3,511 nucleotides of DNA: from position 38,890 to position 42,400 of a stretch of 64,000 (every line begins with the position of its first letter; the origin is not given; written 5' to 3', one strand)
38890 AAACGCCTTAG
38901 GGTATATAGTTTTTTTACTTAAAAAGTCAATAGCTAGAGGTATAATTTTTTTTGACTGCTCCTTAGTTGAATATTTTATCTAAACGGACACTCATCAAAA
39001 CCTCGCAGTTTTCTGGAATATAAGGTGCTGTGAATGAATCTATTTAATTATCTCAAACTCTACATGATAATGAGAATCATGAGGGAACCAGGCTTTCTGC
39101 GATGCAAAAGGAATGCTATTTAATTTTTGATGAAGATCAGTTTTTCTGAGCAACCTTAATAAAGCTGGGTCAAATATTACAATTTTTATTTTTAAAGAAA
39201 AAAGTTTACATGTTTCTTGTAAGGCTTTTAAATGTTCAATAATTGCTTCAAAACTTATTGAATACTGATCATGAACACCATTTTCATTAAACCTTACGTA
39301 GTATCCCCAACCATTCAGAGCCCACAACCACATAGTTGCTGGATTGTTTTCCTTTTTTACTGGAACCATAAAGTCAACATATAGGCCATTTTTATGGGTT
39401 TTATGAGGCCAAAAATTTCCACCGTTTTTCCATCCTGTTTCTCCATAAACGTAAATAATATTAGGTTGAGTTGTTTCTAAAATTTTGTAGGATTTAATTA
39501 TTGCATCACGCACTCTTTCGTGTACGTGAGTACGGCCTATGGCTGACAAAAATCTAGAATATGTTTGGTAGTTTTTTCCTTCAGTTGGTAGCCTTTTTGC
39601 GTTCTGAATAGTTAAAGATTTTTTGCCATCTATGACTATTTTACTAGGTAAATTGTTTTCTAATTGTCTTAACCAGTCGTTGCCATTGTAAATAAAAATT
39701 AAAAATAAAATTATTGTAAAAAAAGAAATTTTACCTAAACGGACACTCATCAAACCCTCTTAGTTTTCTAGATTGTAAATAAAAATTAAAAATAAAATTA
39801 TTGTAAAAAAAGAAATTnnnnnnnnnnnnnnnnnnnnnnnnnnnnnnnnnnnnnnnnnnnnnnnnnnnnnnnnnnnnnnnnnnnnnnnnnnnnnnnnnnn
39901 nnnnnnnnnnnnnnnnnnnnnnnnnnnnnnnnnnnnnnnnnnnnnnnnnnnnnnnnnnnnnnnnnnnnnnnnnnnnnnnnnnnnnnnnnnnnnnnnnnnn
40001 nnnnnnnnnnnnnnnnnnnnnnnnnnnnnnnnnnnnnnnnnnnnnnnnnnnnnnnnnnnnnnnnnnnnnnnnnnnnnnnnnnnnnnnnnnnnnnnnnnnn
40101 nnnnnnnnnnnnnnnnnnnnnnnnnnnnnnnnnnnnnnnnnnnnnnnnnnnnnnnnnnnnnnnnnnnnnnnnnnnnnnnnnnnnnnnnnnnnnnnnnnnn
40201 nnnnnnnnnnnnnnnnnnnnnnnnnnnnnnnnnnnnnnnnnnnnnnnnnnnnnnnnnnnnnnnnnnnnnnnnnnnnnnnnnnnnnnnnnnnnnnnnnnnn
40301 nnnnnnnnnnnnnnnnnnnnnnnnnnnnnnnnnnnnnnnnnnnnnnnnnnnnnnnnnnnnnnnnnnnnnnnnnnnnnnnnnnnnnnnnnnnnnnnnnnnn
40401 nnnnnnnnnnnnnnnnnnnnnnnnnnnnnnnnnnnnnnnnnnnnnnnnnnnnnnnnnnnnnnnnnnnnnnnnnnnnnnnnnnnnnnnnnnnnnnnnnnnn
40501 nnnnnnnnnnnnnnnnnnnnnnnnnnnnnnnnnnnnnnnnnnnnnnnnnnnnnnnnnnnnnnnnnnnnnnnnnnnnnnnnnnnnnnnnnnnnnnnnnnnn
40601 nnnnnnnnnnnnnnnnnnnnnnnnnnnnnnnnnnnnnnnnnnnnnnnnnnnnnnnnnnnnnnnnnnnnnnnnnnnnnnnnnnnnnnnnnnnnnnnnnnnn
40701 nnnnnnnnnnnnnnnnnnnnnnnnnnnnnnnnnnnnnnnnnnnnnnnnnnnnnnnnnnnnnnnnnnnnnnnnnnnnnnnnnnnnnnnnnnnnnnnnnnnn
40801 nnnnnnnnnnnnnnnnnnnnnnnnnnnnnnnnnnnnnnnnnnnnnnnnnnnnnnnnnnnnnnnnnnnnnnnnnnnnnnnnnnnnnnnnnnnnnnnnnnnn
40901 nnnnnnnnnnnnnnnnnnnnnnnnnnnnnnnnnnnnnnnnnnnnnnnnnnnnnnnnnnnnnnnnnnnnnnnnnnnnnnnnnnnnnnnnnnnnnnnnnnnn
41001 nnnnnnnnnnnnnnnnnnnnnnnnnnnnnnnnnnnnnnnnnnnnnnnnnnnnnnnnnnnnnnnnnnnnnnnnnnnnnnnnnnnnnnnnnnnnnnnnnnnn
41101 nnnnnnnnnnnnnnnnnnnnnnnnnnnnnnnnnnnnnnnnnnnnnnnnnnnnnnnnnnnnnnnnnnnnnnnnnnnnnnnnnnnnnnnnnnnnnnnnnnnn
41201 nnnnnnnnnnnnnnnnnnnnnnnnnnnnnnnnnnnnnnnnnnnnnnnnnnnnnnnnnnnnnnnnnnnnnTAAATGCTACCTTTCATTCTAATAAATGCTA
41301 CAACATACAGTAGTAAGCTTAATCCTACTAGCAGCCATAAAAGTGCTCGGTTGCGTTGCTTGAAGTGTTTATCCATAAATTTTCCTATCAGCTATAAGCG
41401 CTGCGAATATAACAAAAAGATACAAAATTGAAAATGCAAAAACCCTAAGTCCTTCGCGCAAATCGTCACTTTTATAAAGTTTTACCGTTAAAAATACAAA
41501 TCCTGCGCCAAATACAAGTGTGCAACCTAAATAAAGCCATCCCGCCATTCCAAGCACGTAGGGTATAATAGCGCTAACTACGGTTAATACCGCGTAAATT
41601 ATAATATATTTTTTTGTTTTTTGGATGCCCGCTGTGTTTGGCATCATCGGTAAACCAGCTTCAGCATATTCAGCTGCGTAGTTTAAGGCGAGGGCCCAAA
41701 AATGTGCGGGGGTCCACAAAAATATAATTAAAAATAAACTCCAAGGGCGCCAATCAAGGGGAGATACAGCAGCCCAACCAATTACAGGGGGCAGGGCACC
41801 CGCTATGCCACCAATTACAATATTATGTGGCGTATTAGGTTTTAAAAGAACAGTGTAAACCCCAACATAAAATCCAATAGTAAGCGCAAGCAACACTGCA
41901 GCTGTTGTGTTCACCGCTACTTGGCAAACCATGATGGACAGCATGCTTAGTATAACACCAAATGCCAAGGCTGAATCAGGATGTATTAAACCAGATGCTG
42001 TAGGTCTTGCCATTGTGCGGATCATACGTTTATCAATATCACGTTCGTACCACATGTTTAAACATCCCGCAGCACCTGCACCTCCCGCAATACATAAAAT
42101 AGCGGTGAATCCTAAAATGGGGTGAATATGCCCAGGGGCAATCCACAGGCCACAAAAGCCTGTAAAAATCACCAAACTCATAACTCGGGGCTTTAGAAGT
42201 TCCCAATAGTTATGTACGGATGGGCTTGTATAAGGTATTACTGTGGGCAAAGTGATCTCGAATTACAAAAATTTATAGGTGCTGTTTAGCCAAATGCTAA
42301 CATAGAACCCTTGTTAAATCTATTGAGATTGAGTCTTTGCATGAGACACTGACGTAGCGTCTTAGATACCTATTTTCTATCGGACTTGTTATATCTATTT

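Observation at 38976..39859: Three copies of the amn 3'-end junction bracket a single LAS-peptidase gene, and the outlying copy differs only synonymously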

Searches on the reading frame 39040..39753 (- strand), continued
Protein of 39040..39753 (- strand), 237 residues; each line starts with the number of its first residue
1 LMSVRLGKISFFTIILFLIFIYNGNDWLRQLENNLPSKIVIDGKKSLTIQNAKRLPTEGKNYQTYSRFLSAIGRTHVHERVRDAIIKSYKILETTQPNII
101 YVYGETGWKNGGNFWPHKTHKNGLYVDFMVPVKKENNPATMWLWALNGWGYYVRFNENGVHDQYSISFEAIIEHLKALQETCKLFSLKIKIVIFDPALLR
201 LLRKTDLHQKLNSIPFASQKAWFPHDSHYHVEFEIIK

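Call 32: find_encoding_contigs(protein=P0007, flank=4000, max_places=3)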
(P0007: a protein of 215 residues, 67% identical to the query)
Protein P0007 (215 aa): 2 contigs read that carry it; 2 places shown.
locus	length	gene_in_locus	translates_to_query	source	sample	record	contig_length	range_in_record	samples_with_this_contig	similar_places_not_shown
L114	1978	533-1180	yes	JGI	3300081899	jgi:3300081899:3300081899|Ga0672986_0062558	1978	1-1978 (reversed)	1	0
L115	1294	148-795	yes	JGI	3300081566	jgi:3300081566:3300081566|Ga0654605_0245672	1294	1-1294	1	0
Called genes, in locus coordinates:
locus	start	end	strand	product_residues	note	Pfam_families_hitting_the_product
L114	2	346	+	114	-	?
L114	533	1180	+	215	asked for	-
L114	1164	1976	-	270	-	?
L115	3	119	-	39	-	?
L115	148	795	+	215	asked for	-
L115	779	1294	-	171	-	?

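Call 33: find_encoding_contigs(protein=P0012, flank=4000, max_places=3)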
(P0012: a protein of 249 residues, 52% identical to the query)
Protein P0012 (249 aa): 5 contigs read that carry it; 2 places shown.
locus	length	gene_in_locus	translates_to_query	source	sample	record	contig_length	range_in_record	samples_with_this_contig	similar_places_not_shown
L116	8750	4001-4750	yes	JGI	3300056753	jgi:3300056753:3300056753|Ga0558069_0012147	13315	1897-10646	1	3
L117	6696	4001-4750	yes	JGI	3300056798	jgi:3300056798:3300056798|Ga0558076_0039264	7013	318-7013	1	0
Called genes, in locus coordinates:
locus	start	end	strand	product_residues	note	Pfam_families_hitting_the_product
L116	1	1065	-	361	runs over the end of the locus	PF08448:PAS_4, PF00989:PAS (weak), PF13426:PAS_9, PF08447:PAS_3, PF00512:HisKA, PF13581:HATPase_c_2 (faint), PF02518:HATPase_c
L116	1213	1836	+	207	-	PF00440:TetR_N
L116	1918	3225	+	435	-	PF01266:DAO (faint), PF05834:Lycopene_cycl (faint), PF07992:Pyr_redox_2, PF13450:NAD_binding_8 (faint), PF13454:NAD_binding_9 (faint), PF13434:Lys_Orn_oxgnase (weak), PF13738:Pyr_redox_3 (weak), PF00070:Pyr_redox (weak)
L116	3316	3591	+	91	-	PF02604:PhdYeFM_antitox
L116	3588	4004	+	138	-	-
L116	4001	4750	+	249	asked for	-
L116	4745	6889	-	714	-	PF10459:Peptidase_S46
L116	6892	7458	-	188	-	PF03352:Adenine_glyco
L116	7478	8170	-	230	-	PF01252:Peptidase_A8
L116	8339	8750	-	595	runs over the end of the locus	PF00501:AMP-binding, PF23562:AMP-binding_C_3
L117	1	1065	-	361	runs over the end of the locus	PF08448:PAS_4, PF00989:PAS (weak), PF13426:PAS_9, PF08447:PAS_3, PF00512:HisKA, PF13581:HATPase_c_2 (faint), PF02518:HATPase_c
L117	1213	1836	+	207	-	PF00440:TetR_N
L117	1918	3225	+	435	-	PF01266:DAO (faint), PF05834:Lycopene_cycl (faint), PF07992:Pyr_redox_2, PF13450:NAD_binding_8 (faint), PF13454:NAD_binding_9 (faint), PF13434:Lys_Orn_oxgnase (weak), PF13738:Pyr_redox_3 (weak), PF00070:Pyr_redox (weak)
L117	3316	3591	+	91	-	PF02604:PhdYeFM_antitox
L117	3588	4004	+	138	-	-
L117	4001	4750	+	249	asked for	-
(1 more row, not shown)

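Call 37: search_solved_structures(query=A1, max_evalue=0.01, show_alignments=1)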
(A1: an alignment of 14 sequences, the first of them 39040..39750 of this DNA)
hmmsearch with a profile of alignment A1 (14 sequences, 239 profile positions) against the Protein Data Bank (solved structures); distinct sequences matched with E-value up to 0.01: 0.
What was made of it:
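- On Peptidase M74 / LAS fold (MepA-like murein endopeptidase): A profile search of PDB sequences found nothing (call 37).
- Tried and rejected: Profile search of PDB sequences with the peptidase alignment found nothing (call 37).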

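Call 40: search_protein_families(library=pfam, alignment_id=A1, max_evalue=0.01)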
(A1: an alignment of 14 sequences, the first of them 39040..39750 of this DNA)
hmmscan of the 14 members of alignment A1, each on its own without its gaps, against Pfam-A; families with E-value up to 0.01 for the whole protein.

A. member 1, window:39040-39750:- (236 aa): 1 family
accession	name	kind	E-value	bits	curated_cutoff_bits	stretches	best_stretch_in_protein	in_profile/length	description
PF03411.18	Peptidase_M74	-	0.0017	18.4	25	0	48-135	10-94/240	Penicillin-insensitive murein endopeptidase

B. families by the number of members that match (of 14 scanned): 2 families
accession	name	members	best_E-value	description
PF03411.18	Peptidase_M74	11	6.5e-10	Penicillin-insensitive murein endopeptidase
PF00332.24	Glyco_hydro_17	1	0.00011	Glycosyl hydrolases family 17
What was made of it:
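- On Peptidase M74 / LAS fold (MepA-like murein endopeptidase): 11 of 14 aligned homologs match, best E 6.5e-10 (call 40).
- Checked: 11 of 14 aligned homologs hit PF03411 (call 40).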

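Call 46: predict_structure(alignment_id=A1)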
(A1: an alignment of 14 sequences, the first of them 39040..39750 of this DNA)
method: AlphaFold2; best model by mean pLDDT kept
length: 236 residues; sequences in the alignment: 14
mean_pLDDT: 87.7   pTM: 0.86
mean pLDDT of the five models: 87.7, 87.4, 86.7, 85.4, 85.1
residues with pLDDT >= 90: 138; 70-90: 76; 50-70: 19; < 50: 3
segments of 3 or more residues with pLDDT < 50: 147-149
pLDDT, mean of each block of 10 residues (from residue 1): 72 92 93 90 85 95 91 95 98 95 91 77 92 90 55 85 94 97 97 88 87 81 76 92
secondary structure, 60 per line:
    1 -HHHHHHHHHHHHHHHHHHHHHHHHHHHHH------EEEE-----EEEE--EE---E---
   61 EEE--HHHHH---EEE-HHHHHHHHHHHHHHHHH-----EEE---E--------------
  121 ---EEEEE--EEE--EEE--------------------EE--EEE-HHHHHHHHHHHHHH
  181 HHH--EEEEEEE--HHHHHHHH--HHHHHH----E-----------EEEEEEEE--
elements in order: H2-30 E37-40 E46-49 E61-63 H66-70 E74-76 H78-94 E100-102 E124-128 E131-133 E136-138 E163-165 H167-183 E186-192 H195-202 H205-210 E227-234
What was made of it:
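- On Peptidase M74 / LAS fold (MepA-like murein endopeptidase): The AlphaFold model has pLDDT 87.7 and pTM 0.86 (call 46).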

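Call 49: fold_search(model_id=the predicted structure, library=pdb)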
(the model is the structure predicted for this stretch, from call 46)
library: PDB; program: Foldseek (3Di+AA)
matches with E <= 10: 387; with E <= 0.001: 5
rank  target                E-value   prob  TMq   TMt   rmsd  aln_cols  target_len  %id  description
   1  1u10_C                1.8e-08  1.00  0.53  0.52   6.2       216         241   19  MEPA, active form with ZN in P1 (released 2004-09-07)
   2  1u10_B                4.7e-08  1.00  0.50  0.49   5.5       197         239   20  MEPA, active form with ZN in P1 (released 2004-09-07)
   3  1tzp_B                4.7e-08  1.00  0.51  0.51   6.7       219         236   20  MEPA, inactive form without ZN in P21 (released 2004-09-07)
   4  1u10_A                1.5e-07  1.00  0.49  0.50   5.6       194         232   20  MEPA, active form with ZN in P1 (released 2004-09-07)
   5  1tzp_A                1.9e-07  1.00  0.53  0.52   6.1       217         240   19  MEPA, inactive form without ZN in P21 (released 2004-09-07)
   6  7rhq_C                1.9e-02  0.96  0.24  0.32   3.7        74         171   12  Cryo-EM structure of Xenopus Patched-1 in complex with GAS1 and Sonic Hedgehog (released 2022-03-02)
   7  2wg4_A                4.1e-02  0.75  0.24  0.37   9.4       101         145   14  Crystal structure of the complex between human hedgehog-interacting protein HIP and sonic hedgehog without calcium (released 2009-06-30)
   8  2wg3_B                4.1e-02  0.72  0.24  0.35   9.4       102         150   16  Crystal structure of the complex between human hedgehog-interacting protein HIP and desert hedgehog without calcium (released 2009-06-30)
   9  3d1m_B                4.1e-02  0.47  0.22  0.33   8.9       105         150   16  Crystal Structure of Sonic Hedgehog Bound to the third FNIII domain of CDO (released 2008-09-23)
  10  3mxw_A                4.4e-02  0.66  0.26  0.36   8.3        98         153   17  Crystal structure Sonic hedgehog bound to the 5E1 fab fragment (released 2010-05-26)
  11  6pjv                  4.7e-02  0.66  0.25  0.36   9.7       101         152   14  Structure of Human Sonic Hedgehog in complex with Zinc and Magnesium (released 2019-11-13)
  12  3ho5_H                4.7e-02  0.51  0.22  0.33  11.0       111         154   13  Crystal structure of Hedgehog-interacting protein (HHIP) and Sonic hedgehog (SHH) complex (released 2009-06-23)
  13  3n1f_A                5.3e-02  0.60  0.24  0.35   5.9        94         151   14  Crystal Structure of IhhN bound to CDOFn3 (released 2010-06-02)
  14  1vhh                  5.3e-02  0.51  0.21  0.30   6.8        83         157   16  A POTENTIAL CATALYTIC SITE WITHIN THE AMINO-TERMINAL SIGNALLING DOMAIN OF SONIC HEDGEHOG (released 1996-01-29)
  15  6e1h_C                5.7e-02  0.84  0.25  0.34   4.1        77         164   14  Structure of 2:1 human Ptch1-Shh-N complex (released 2018-08-29)
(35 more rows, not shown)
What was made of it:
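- On Peptidase M74 / LAS fold (MepA-like murein endopeptidase): Foldseek's top five hits are MepA 1U10/1TZP (E 1.8e-8 to 1.9e-7, probability 1.00), followed by hedgehog N-domains (call 49).
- Checked: The AlphaFold model (pLDDT 87.7) best matches E. coli MepA 1U10/1TZP (E 1.8e-8), then hedgehog N-domains (calls 46, 49).
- Tried and rejected: The fold search was needed instead (call 49).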

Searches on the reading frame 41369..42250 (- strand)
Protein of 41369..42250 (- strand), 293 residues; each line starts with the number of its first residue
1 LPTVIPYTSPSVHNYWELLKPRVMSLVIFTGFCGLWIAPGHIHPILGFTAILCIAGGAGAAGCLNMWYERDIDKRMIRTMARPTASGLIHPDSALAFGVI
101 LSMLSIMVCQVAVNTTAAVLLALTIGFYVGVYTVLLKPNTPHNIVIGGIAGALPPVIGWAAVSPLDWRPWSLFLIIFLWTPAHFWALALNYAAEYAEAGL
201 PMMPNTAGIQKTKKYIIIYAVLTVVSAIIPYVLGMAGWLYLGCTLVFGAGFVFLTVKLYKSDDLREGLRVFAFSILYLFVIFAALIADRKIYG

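Call 4: search_protein_families(library=pfam, proteins=[window:41369-42250:-])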
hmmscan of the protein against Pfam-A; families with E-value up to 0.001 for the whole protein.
window:41369-42250:- (293 aa): 1 family
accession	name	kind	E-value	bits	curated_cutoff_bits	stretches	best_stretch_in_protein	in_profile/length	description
PF01040.23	UbiA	-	4.2e-57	193.7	34.2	1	28-273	2-246/250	UbiA prenyltransferase family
